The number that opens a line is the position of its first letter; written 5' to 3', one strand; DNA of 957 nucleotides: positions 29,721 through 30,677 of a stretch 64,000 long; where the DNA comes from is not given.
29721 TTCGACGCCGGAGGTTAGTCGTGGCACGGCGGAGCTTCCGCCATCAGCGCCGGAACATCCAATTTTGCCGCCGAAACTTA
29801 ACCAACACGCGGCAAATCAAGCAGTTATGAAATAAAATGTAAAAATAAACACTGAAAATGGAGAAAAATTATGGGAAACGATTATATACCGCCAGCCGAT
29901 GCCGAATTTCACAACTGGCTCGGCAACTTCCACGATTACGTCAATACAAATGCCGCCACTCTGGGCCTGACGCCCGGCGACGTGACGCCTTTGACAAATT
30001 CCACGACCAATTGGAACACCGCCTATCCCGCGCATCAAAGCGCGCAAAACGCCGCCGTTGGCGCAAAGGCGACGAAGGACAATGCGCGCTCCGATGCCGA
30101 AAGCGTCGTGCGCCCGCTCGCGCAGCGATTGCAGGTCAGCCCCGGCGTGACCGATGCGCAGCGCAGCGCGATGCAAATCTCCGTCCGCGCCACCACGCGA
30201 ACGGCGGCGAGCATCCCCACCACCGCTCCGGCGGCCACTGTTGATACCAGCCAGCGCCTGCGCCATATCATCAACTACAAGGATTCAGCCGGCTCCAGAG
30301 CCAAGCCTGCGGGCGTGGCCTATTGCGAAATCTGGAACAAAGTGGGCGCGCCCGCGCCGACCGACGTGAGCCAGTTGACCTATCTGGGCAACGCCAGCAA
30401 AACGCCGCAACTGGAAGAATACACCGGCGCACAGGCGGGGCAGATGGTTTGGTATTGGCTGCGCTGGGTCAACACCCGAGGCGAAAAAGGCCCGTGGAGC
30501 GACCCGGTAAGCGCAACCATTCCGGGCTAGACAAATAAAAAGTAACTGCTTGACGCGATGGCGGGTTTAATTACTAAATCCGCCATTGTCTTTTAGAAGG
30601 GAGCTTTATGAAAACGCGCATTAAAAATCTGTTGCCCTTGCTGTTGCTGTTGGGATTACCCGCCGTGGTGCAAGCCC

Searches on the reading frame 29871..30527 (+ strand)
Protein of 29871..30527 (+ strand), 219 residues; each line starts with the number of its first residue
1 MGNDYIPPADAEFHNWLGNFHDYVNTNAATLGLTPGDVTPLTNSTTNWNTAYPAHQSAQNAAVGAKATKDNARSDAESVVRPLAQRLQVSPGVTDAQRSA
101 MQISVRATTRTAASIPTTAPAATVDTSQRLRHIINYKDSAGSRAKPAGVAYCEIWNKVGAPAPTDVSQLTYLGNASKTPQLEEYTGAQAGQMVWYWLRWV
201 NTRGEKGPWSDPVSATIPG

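Call 12: search_protein_families(library=pfam, proteins=[window:29871-30527:+], max_evalue=1)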
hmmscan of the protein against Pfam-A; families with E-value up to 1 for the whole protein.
window:29871-30527:+ (219 aa): 0 families

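Call 13: search_protein_families(library=phrogs, proteins=[window:29871-30527:+], max_evalue=1)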
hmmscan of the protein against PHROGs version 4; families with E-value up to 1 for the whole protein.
window:29871-30527:+ (219 aa): 5 families
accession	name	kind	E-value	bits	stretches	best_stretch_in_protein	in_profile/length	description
phrog_31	-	tail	3.6e-05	22.7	1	102-215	950-1060/1565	central tail fiber J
phrog_496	-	tail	0.00034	20.4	1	144-215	280-346/769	tail fiber protein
phrog_10280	-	unknown function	0.21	12.7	1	73-108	41-72/96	-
phrog_22070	-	unknown function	0.28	12.1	0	126-163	2-39/79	-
phrog_21249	-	tail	0.68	9.2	1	26-123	698-788/809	tail protein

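Call 19: find_homologous_proteins(query=window:29871-30527:+)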
Query window:29871-30527:+ (219 aa): 384 proteins with E <= 0.001 among 1158 candidates; the best 120 are listed.
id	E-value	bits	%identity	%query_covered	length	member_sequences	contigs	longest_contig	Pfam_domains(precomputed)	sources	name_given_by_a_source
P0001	4.7e-141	486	98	100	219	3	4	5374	-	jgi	jgi:predicted phage tail protein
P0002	3.9e-102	358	76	100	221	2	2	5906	-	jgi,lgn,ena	-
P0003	3.7e-101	355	73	100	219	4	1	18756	-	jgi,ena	-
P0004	3.0e-100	352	72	100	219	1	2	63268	-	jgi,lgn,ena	-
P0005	6.9e-98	345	71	100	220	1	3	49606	-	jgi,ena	jgi:hypothetical protein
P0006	1.1e-97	344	72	99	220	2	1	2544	-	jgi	-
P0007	2.8e-97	343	69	100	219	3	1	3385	-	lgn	-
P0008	3.5e-96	339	72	100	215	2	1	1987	-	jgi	jgi:hypothetical protein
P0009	4.1e-96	339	70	100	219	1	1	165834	-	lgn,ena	-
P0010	9.3e-96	338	69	100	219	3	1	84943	-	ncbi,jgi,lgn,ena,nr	ncbi:MAG TPA: hypothetical protein VMD27_06540 [Candidatus Aquilonibacter sp.]|nr:hypothetical prote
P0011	6.4e-95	335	68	100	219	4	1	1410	-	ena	-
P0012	8.0e-91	322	67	100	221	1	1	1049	-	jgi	jgi:hypothetical protein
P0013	1.7e-90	320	67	100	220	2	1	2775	-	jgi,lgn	jgi:predicted phage tail protein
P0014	3.2e-89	316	66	100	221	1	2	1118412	-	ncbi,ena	-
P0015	4.1e-89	316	66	100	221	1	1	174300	-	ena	-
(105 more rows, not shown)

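Call 21: find_related_loci(query=A1, collection=genome_contigs, flank=3000)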
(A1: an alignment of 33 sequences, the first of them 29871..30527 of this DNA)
Query A1 (219 aa) in genome_contigs; peptide patterns used: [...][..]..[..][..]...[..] (x = any residue, [..] = any of these).
209 stretches matched a pattern; 183 encode a relative of the query (tblastn E <= 1e-3); the best 80 are kept; 80 distinct loci.
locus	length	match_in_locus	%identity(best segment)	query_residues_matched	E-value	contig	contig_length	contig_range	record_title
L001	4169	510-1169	58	1-219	2e-83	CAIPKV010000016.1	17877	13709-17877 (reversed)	MAG: uncultured Verrucomicrobia subdivision 3 bacterium isolate AM4_bin-735 genome assembly, contig: bin-735:16/87, whol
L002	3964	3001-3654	64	4-219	6e-82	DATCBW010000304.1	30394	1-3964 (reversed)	MAG TPA_asm: Verrucomicrobiia bacterium isolate SMAG_U7683 k141_392690, whole genome shotgun sequence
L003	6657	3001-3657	56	1-217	3e-71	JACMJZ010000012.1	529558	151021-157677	MAG: Pyrinomonadaceae bacterium isolate ES-bin-189 ES-bin-189-contig-k141_3961480, whole genome shotgun sequence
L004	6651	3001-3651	51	3-217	1e-69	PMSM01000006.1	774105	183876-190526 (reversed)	MAG: Blastocatellia bacterium isolate palsa_120 73.20110700_P1D.8_contig_36, whole genome shotgun sequence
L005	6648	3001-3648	49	4-217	6e-68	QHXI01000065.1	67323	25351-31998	MAG: Acidobacteria bacterium isolate gp4 AA24 14_0927_12_20cm_scaffold_379_curated, whole genome shotgun sequence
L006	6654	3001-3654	50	4-219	1e-67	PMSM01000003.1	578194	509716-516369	MAG: Blastocatellia bacterium isolate palsa_120 73.20110700_P1D.8_contig_18, whole genome shotgun sequence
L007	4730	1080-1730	48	3-217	2e-67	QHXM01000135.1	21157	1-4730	MAG: Acidobacteria bacterium isolate gp4 AA20 14_0903_12_40cm_200_scaffold_1499_curated, whole genome shotgun sequence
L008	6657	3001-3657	52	1-217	2e-66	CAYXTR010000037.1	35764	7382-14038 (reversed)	MAG TPA_asm: uncultured Planctomycetales bacterium isolate SRP141376_co5_25 genome assembly, contig: NODE_2679_length_35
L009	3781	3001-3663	54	1-219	3e-66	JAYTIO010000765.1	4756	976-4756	MAG: Pedosphaera sp. isolate GFS_2771 GFS_2771_764, whole genome shotgun sequence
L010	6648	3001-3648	50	4-217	1e-65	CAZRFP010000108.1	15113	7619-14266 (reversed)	MAG TPA_asm: uncultured Planctomycetaceae bacterium isolate SRP193661_co1_189 genome assembly, contig: NODE_4046_length_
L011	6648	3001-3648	50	4-217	1e-65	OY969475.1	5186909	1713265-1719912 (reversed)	MAG: Pyrinomonadaceae bacterium isolate MFD01916.bin.c.1 genome assembly, chromosome: 1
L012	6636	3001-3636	50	1-210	4e-62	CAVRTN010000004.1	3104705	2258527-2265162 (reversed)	MAG: Pyrinomonadaceae bacterium isolate MFD04212.bin.1.211 genome assembly, contig: contig_3057, whole genome shotgun se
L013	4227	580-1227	48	4-219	6e-62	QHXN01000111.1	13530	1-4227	MAG: Acidobacteria bacterium isolate gp4 AA19 14_0903_12_40cm_200_scaffold_1289_curated, whole genome shotgun sequence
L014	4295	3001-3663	49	1-219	1e-61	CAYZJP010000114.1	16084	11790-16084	MAG TPA_asm: uncultured Klebsiella sp. isolate binchicken_co185_144 genome assembly, contig: NODE_5211_length_16084_cov_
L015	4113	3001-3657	49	1-217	1e-60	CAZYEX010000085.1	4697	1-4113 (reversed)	MAG TPA_asm: uncultured Phycisphaera sp. isolate binchicken_co165_75 genome assembly, contig: k141_2383865, whole genome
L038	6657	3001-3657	42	4-219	2e-50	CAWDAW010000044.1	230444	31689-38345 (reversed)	MAG: uncultured Prolixibacteraceae bacterium isolate MFD01721.bin.1.284 genome assembly, contig: contig_8402, whole geno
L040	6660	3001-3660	41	3-219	4e-50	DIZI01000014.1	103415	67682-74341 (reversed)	MAG TPA_asm: Paludibacter sp. UBA6032 UBA6032_contig_146, whole genome shotgun sequence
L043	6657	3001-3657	42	4-219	4e-50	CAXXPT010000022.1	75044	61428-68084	MAG: Prolixibacteraceae bacterium isolate b6f318f8-4994-49de-8556-7236ee9170bb genome assembly, contig: contig_22, whole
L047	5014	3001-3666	41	1-219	7e-49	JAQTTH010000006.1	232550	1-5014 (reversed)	MAG: Paludibacter sp. isolate STB_36 NODE_114_length_232550_cov_8.398597_Sandtown_B, whole genome shotgun sequence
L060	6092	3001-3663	40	1-219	6e-47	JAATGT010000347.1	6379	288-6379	MAG: Bacteroidales bacterium isolate bin_63 k141_217489, whole genome shotgun sequence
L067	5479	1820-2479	39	3-219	3e-46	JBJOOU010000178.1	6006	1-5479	MAG: Bacteroidota bacterium isolate watershed3_2019_sw_WHONDRS-S19S_0084_B_bin.11 scaffold_57983, whole genome shotgun s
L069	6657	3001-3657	40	4-219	8e-46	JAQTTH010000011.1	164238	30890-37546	MAG: Paludibacter sp. isolate STB_36 NODE_218_length_164238_cov_8.439788_Sandtown_B, whole genome shotgun sequence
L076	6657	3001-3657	39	4-219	1e-44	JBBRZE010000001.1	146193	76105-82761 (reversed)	MAG: Bacteroidales bacterium isolate metawrap_la5_24 metawrap_la5_24_K_685336_L_146193_cov_33.4693, whole genome shotgun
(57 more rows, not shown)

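Call 33: predict_structure(alignment_id=A1)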
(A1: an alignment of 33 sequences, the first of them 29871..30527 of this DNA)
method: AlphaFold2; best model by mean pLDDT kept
length: 219 residues; sequences in the alignment: 33
mean_pLDDT: 88.2   pTM: 0.47
mean pLDDT of the five models: 88.2, 86.9, 86.0, 85.6, 83.4
residues with pLDDT >= 90: 134; 70-90: 69; 50-70: 8; < 50: 8
segments of 3 or more residues with pLDDT < 50: 106-112
pLDDT, mean of each block of 10 residues (from residue 1): 82 96 96 95 96 94 91 89 83 87 60 74 92 91 77 93 91 88 92 94 88 92
secondary structure, 60 per line:
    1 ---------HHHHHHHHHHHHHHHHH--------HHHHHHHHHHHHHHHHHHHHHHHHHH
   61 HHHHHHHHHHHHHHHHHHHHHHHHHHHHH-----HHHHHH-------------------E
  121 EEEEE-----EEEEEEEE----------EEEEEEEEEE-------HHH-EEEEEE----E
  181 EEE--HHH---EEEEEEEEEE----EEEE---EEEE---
elements in order: H10-26 H35-89 H95-100 E120-125 E131-138 E149-158 E170-175 E180-183 E192-201 E206-209 E213-216
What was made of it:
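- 29871..30530 (+): Gene for a 219-aa protein with a helical N-terminal half and a C-terminal FN3-like beta sandwich (family 1 of the superfamily). AlphaFold2 pLDDT is 88 (call 33).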

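Call 37: fold_search(model_id=the predicted structure, library=pdb)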
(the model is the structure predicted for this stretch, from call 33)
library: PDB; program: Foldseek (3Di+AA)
matches with E <= 10: 1398; with E <= 0.001: 40
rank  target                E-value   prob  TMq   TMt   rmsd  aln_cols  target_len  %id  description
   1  4urt_B                1.5e-04  1.00  0.38  0.40   3.1       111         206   18  The crystal structure of a fragment of netrin-1 in complex with FN5- FN6 of DCC (released 2014-09-10)
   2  5x83_D                2.1e-04  1.00  0.38  0.42   3.0       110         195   17  Structure of DCC FN456 domains (released 2017-09-06)
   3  4bq6_A                2.6e-04  1.00  0.39  0.42   2.8       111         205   16  Crystal structure of the RGMB-NEO1 complex form 1 (released 2013-06-12)
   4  6z3m_E                2.6e-04  1.00  0.39  0.42   2.8       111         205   16  Repulsive Guidance Molecule B (RGMB) in complex with Growth Differentiation Factor 5 (GDF5) and Neogenin 1 (NEO1). (released 2020-07-01)
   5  8fn9_F                2.6e-04  1.00  0.36  0.70   4.7       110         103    7  Crystal structure of the C-terminal Fg domain of TNR with the single FN domain of PTPRZ (released 2023-07-12)
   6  4bq8_A                2.8e-04  1.00  0.39  0.44   3.0       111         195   17  Crystal structure of the RGMB-NEO1 complex form 3 (released 2013-06-12)
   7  7y5r                  2.8e-04  1.00  0.37  0.71   3.8       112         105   18  Crystal structure of sDscam FNIII2 domain, isoform alpha7 (released 2023-05-24)
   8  4bq7_A                2.9e-04  1.00  0.39  0.42   2.9       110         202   16  Crystal structure of the RGMB-Neo1 complex form 2 (released 2013-06-12)
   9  5x83_B                2.9e-04  1.00  0.38  0.41   3.0       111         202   16  Structure of DCC FN456 domains (released 2017-09-06)
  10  1uen_MODEL_1_A        2.9e-04  1.00  0.36  0.59   8.2       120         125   15  Solution Structure of The Third Fibronectin III Domain of Human KIAA0343 Protein (released 2003-11-19)
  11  2ed9_MODEL_1_A        3.1e-04  1.00  0.34  0.55  10.2       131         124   14  Solution structure of the third fibronectin type III domain of human Netrin receptor DCC (released 2008-03-04)
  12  1x5k_MODEL_1_A        3.7e-04  1.00  0.40  0.66   3.8       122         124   16  The solution structure of the sixth fibronectin type III domain of human Neogenin (released 2005-11-15)
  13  6p67_K                3.7e-04  1.00  0.38  0.43   3.8       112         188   17  Crystal Structure of a Complex of human IL-7Ralpha with an anti-IL-7Ralpha 2B8 Fab (released 2019-09-04)
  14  6xi2_B                3.9e-04  1.00  0.31  0.15  10.1       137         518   13  Apo form of POMGNT2 (released 2021-04-21)
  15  8xwy_B                4.1e-04  1.00  0.37  0.46   3.2       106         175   14  Structure of Interleukin-27 (released 2025-01-22)
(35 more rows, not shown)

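Call 38: search_protein_families(library=ncbifam, proteins=[window:29871-30527:+], max_evalue=1)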
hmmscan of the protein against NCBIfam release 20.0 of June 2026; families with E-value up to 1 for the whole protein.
window:29871-30527:+ (219 aa): 0 families

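Call 39: search_protein_families(library=padloc, proteins=[window:29871-30527:+], max_evalue=1)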
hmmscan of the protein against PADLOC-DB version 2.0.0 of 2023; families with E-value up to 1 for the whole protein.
window:29871-30527:+ (219 aa): 0 families

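Call 47: search_solved_structures(query=A1, max_evalue=1)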
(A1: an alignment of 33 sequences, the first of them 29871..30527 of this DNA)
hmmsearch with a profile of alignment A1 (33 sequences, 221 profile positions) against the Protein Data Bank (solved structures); distinct sequences matched with E-value up to 1: 1.
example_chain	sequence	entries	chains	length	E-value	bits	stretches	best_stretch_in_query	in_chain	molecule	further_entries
4cf4_A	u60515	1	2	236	0.94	12.3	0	123-164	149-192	L-HALOACID DEHALOGENASE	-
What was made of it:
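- On ParR-parC type centromere / ribbon-helix-helix autoregulatory arrays: No DNA-binding domain is detected (calls 12, 47).
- The protein matches no DNA-binding family (calls 12, 38, 47).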

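Call 50: fold_search(model_id=the predicted structure, library=viral)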
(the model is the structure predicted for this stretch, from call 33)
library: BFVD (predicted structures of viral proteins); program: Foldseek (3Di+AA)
matches with E <= 10: 843; with E <= 0.001: 23
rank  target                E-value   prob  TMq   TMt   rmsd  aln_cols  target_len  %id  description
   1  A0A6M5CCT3            5.0e-05  1.00  0.38  0.07   3.7       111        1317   18  Tail protein [Vibrio phage Vc1]
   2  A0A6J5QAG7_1          6.3e-05  1.00  0.31  0.09   5.9       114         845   13  Tip attachment protein J [uncultured Caudovirales phage]
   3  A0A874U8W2            6.7e-05  1.00  0.37  0.25   3.5       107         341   18  (no name in the UniProt tables at hand)
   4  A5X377                7.1e-05  1.00  0.35  0.23   3.1       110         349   14  A5 tail fiber protein (Fragment) [Enterobacteria phage A5]
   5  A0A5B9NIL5            1.0e-04  1.00  0.36  0.10   7.5       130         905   16  Putative tail protein [Bacillus phage vB_BspS_SplendidRed]
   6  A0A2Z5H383            2.0e-04  1.00  0.34  0.10   4.2       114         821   17  Putative tail fiber protein [Escherichia phage Halfdan]
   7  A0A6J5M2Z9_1          2.1e-04  1.00  0.38  0.10   2.6       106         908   15  Fibronectin type III [uncultured Caudovirales phage]
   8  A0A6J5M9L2            2.1e-04  1.00  0.34  0.52   8.0       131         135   18  Uncharacterized protein [uncultured Caudovirales phage]
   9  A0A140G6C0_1          2.7e-04  1.00  0.39  0.11   3.4       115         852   21  Minor tail protein [Arthrobacter phage KellEzio]
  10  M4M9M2                2.9e-04  1.00  0.40  0.07   6.8       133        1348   18  (no name in the UniProt tables at hand)
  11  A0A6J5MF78            2.9e-04  1.00  0.35  0.32   4.8       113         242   14  Fibronectin type III [uncultured Caudovirales phage]
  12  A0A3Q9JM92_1          3.0e-04  1.00  0.38  0.08  11.2       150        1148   13  (no name in the UniProt tables at hand)
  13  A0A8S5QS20            4.3e-04  1.00  0.35  0.29  16.6       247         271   10  Tencon, FN3-like domain, alternative scaffold.71A [Myoviridae sp. ctgXL3]
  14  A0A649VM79            4.3e-04  1.00  0.28  0.10  12.9       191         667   16  (no name in the UniProt tables at hand)
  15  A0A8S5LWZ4            4.3e-04  1.00  0.35  0.27  19.0       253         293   10  Uncharacterized protein [Myoviridae sp. ctZgq1]
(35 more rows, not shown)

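Call 52: find_encoding_contigs(protein=P0004, flank=2500, max_places=2)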
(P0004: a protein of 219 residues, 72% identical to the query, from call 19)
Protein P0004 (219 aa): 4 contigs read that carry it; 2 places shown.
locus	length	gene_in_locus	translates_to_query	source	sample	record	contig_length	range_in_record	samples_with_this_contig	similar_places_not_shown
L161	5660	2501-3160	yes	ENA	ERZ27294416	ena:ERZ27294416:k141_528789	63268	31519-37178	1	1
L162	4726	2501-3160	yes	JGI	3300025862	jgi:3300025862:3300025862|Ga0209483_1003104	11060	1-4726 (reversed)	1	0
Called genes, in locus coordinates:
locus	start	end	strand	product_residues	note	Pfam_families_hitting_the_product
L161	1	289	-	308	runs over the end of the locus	PF07963:N_methyl (weak)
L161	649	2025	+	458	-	PF00330:Aconitase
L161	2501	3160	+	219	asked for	-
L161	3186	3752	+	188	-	-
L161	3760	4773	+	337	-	-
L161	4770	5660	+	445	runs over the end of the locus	PF04055:Radical_SAM, PF13353:Fer4_12 (weak)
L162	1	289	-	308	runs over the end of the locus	PF07963:N_methyl (weak)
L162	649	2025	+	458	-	PF00330:Aconitase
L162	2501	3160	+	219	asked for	-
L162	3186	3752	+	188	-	-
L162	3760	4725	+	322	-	?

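Call 53: find_encoding_contigs(protein=P0009, flank=2500, max_places=2)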
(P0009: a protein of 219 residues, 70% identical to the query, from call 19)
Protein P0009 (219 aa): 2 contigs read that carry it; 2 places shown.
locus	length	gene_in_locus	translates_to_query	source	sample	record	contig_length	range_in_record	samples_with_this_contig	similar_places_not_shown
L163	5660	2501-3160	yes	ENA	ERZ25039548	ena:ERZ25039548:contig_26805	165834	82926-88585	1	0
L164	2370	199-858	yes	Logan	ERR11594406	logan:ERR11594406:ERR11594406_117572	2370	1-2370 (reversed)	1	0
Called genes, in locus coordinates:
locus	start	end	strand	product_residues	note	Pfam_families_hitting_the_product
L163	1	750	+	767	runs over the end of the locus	PF07944:Beta-AFase-like_GH127_cat, PF20736:Glyco_hydro127M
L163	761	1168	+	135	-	PF20736:Glyco_hydro127M (weak), PF20737:Glyco_hydro127C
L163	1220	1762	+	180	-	-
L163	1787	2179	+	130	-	PF00165:HTH_AraC (faint), PF12833:HTH_18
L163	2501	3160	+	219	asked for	-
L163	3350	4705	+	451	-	-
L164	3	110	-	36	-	?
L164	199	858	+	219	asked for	-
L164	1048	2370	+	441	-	?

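Call 54: find_encoding_contigs(protein=P0001, flank=2500, max_places=3)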
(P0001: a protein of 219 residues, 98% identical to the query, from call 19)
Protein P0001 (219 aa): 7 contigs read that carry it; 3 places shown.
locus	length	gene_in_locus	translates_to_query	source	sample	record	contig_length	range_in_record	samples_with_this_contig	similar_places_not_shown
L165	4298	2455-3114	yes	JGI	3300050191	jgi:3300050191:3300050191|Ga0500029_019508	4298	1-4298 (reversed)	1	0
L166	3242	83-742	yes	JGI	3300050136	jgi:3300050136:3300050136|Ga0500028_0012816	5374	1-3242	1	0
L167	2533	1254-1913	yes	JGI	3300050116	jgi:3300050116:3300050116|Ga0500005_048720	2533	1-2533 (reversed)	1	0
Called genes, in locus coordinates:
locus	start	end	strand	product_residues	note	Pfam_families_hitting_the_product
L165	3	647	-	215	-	?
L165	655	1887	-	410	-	PF10502:Peptidase_S26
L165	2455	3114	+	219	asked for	-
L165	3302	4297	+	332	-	?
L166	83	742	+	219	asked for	-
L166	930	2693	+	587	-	-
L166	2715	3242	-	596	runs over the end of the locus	PF00009:GTP_EFTU, PF03144:GTP_EFTU_D2, PF00679:EFG_C, PF06421:LepA_C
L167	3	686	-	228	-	?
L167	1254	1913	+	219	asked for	-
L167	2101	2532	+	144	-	?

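Call 74: search_protein_representatives(alignment_id=A6)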
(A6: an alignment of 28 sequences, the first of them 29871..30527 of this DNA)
Query: 28 sequences, 221 profile positions. Proteins with E-value up to 0.001 (for the whole library): 7654; up to 1e-10: 4243; up to 1e-30: 681. The best 150 are listed.
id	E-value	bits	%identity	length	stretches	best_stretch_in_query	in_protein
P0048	7.3e-84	297.3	-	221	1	1-221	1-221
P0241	1.4e-83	296.4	-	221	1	1-220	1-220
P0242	3.1e-80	285.4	-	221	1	1-220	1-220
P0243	8.5e-76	270.9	-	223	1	2-221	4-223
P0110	1.3e-75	270.3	-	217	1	1-221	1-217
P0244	4.3e-75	268.6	-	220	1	3-221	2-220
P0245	3.7e-74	265.6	-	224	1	1-220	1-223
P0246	2.2e-69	249.9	-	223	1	3-221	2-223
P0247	1.9e-68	246.9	-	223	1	3-221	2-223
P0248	2.6e-67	243.2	-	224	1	3-219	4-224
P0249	2.9e-67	243.0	-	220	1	2-221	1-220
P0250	4.1e-67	242.5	-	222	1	2-221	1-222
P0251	6.0e-67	242.0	-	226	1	3-221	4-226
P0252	1.6e-66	240.6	-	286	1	3-219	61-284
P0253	5.5e-66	238.8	-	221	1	2-221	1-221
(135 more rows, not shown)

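Call 86: find_related_loci(query=A1, collection=viral_contigs, flank=4000)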
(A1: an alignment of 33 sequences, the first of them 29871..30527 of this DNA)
Query A1 (219 aa) in viral_contigs; peptide patterns used: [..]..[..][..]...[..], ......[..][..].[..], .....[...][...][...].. (x = any residue, [..] = any of these).
37 stretches matched a pattern; 6 encode a relative of the query (tblastn E <= 1e-3); 6 distinct loci.
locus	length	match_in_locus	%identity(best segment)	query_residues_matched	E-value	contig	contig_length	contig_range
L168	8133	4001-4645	44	4-217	3e-50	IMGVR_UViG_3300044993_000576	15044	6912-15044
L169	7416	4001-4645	42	4-217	1e-46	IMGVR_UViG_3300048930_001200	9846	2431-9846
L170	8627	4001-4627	43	4-211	3e-46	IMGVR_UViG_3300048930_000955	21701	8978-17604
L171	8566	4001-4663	39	2-217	9e-46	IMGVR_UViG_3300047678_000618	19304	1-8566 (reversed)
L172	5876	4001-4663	40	2-217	4e-43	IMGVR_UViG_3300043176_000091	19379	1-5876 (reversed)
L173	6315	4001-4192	37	149-216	4e-7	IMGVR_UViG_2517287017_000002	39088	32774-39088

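Call 91: search_protein_families(library=pfam, proteins=[L038:790-1572:+, L043:1262-2032:+, L076:1775-2200:+, L047:1016-2146:+, L060:844-1965:+, L069:1198-2316:+, L067:12-1094:+, L163:1787-2176:+, L040:2268-2630:+], max_evalue=0.001)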
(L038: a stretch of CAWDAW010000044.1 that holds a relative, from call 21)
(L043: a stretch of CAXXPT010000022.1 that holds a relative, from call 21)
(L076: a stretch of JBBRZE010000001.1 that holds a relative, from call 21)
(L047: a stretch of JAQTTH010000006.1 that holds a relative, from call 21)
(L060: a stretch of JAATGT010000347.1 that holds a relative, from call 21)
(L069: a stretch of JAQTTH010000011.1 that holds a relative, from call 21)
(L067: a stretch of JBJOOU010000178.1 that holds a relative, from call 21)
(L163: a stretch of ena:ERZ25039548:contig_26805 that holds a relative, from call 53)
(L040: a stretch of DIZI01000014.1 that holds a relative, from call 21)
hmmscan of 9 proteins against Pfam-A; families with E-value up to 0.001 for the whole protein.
L038:790-1572:+ (261 aa): 2 families
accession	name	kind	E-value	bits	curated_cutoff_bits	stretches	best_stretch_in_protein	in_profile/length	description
PF00072.30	Response_reg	-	2.3e-21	76.5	30.2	1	9-118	1-110/111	Response regulator receiver domain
PF04397.21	LytTR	-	2.8e-07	31.1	22.6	1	201-258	40-97/98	LytTr DNA-binding domain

L043:1262-2032:+ (257 aa): 3 families
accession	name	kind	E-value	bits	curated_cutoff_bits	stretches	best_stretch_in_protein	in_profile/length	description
PF00072.30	Response_reg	-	1.6e-22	80.2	30.2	1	9-118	1-110/111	Response regulator receiver domain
PF04397.21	LytTR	-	1.8e-06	28.5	22.6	1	196-254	39-97/98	LytTr DNA-binding domain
PF12698.13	ABC2_membrane_3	-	0.00035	20.2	31.6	1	3-57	28-83/347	ABC-2 family transporter protein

L076:1775-2200:+ (142 aa): 1 family
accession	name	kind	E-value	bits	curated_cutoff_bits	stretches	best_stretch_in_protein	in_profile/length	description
PF04397.21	LytTR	-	0.00023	21.8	22.6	1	86-139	44-97/98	LytTr DNA-binding domain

L047:1016-2146:+ (377 aa): 2 families
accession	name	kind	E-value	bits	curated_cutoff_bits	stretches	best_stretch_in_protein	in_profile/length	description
PF12833.13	HTH_18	-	1.2e-17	64.4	33.6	1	284-365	1-79/80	Helix-turn-helix domain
PF00165.29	HTH_AraC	-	2.4e-08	34.3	26.6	1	328-365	6-42/42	Bacterial regulatory helix-turn-helix proteins, AraC family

L060:844-1965:+ (374 aa): 2 families
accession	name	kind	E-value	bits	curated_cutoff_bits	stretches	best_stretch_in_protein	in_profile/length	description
PF12833.13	HTH_18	-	5.4e-16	59.1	33.6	1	285-365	2-79/80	Helix-turn-helix domain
PF00165.29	HTH_AraC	-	1.9e-08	34.7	26.6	1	329-365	7-42/42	Bacterial regulatory helix-turn-helix proteins, AraC family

L069:1198-2316:+ (373 aa): 2 families
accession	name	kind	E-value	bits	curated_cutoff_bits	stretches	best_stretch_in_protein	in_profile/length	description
PF12833.13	HTH_18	-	1.6e-18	67.2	33.6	1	284-366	1-80/80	Helix-turn-helix domain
PF00165.29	HTH_AraC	-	5.2e-11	42.8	26.6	1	327-365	5-42/42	Bacterial regulatory helix-turn-helix proteins, AraC family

L067:12-1094:+ (361 aa): 2 families
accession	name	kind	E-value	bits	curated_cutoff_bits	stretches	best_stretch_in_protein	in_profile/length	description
PF12833.13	HTH_18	-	1.1e-16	61.3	33.6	1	272-353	1-79/80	Helix-turn-helix domain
PF00165.29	HTH_AraC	-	2.7e-08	34.2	26.6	1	318-353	8-42/42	Bacterial regulatory helix-turn-helix proteins, AraC family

L163:1787-2176:+ (130 aa): 2 families
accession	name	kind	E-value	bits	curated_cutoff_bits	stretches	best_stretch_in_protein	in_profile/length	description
PF12833.13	HTH_18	-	1.9e-15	57.3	33.6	1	25-99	1-76/80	Helix-turn-helix domain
PF00165.29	HTH_AraC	-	1.7e-05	25.3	26.6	0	70-95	11-35/42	Bacterial regulatory helix-turn-helix proteins, AraC family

L040:2268-2630:+ (121 aa): 2 families
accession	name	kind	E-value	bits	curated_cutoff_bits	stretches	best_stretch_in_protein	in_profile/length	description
PF11589.14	DUF3244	-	1.7e-13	50.8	25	1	39-120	16-96/96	Domain of unknown function (DUF3244)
PF18962.6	Por_Secre_tail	-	0.00011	22.9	27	1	59-111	15-66/75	Secretion system C-terminal sorting domain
